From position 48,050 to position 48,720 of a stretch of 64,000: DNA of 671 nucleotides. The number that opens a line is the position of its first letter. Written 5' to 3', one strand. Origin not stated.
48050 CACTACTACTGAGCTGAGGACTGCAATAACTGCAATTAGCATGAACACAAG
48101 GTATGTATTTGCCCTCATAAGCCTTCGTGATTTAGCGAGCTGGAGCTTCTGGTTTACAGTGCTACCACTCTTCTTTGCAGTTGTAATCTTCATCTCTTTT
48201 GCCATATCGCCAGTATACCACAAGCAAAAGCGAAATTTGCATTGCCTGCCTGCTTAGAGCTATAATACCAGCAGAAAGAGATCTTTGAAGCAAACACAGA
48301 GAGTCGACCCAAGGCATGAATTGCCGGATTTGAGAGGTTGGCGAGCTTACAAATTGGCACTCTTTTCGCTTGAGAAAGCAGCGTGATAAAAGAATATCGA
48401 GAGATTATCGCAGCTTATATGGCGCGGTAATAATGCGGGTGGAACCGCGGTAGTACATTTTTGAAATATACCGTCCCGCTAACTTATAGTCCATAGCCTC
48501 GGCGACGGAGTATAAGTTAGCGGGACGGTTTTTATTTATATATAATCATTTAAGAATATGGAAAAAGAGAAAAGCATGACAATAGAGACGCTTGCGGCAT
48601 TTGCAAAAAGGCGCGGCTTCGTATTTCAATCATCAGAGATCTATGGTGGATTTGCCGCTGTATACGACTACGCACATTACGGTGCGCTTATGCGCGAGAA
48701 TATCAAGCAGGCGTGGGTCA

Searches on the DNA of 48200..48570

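Call 35: search_rna_families(source=window, start=48200, end=48570, threshold=evalue, max_evalue=1, show_alignments=1)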
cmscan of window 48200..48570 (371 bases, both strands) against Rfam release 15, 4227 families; matches with E-value up to 1: 6.
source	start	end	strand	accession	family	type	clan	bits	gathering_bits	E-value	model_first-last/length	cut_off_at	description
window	48465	48559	-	RF00042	CopA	Gene; antisense;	-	36.4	60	4.7e-05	1-92/92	no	CopA-like RNA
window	48276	48481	+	RF00230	T-box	Cis-reg; leader;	-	30.1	93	4.4e-05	1-219/219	no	T-box leader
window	48464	48537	+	RF00756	mir-299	Gene; miRNA;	-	27.4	67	0.00083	1-63/63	no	mir-299 microRNA precursor family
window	48464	48535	+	RF04160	MIR868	Gene; miRNA;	-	22.1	200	0.037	1-194/194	no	MIR868 microRNA precursor family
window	48468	48531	-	RF04210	MIR8643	Gene; miRNA;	-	17.6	135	0.6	1-150/150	no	MIR8643 microRNA precursor family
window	48455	48530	-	RF02974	Fibro-purF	Cis-reg;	-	16.8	60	0.2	1-75/75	no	Fibro-purF RNA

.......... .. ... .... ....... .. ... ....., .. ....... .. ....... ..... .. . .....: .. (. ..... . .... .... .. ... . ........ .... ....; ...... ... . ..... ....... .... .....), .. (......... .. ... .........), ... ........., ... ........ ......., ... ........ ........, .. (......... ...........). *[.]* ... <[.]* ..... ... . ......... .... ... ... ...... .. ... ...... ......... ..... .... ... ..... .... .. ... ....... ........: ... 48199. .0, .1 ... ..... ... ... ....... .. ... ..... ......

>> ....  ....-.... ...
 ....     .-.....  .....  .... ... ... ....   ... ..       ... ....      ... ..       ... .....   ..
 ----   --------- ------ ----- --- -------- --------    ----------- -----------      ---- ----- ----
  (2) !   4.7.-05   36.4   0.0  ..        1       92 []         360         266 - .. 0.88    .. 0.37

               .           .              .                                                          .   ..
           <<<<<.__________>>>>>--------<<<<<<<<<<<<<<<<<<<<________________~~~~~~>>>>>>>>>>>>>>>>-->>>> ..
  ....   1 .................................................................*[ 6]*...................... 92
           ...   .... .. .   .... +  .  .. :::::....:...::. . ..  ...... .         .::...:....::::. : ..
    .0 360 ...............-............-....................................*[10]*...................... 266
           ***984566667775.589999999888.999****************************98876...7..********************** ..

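Call 75: search_rna_families(source=window, start=48260, end=48490, threshold=evalue, max_evalue=0.01, show_alignments=1)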
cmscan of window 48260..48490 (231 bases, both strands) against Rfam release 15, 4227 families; matches with E-value up to 0.01: 1.
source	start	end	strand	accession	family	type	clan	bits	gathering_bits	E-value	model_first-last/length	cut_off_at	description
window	48276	48481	+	RF00230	T-box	Cis-reg; leader;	-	30.1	93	2.8e-05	1-219/219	no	T-box leader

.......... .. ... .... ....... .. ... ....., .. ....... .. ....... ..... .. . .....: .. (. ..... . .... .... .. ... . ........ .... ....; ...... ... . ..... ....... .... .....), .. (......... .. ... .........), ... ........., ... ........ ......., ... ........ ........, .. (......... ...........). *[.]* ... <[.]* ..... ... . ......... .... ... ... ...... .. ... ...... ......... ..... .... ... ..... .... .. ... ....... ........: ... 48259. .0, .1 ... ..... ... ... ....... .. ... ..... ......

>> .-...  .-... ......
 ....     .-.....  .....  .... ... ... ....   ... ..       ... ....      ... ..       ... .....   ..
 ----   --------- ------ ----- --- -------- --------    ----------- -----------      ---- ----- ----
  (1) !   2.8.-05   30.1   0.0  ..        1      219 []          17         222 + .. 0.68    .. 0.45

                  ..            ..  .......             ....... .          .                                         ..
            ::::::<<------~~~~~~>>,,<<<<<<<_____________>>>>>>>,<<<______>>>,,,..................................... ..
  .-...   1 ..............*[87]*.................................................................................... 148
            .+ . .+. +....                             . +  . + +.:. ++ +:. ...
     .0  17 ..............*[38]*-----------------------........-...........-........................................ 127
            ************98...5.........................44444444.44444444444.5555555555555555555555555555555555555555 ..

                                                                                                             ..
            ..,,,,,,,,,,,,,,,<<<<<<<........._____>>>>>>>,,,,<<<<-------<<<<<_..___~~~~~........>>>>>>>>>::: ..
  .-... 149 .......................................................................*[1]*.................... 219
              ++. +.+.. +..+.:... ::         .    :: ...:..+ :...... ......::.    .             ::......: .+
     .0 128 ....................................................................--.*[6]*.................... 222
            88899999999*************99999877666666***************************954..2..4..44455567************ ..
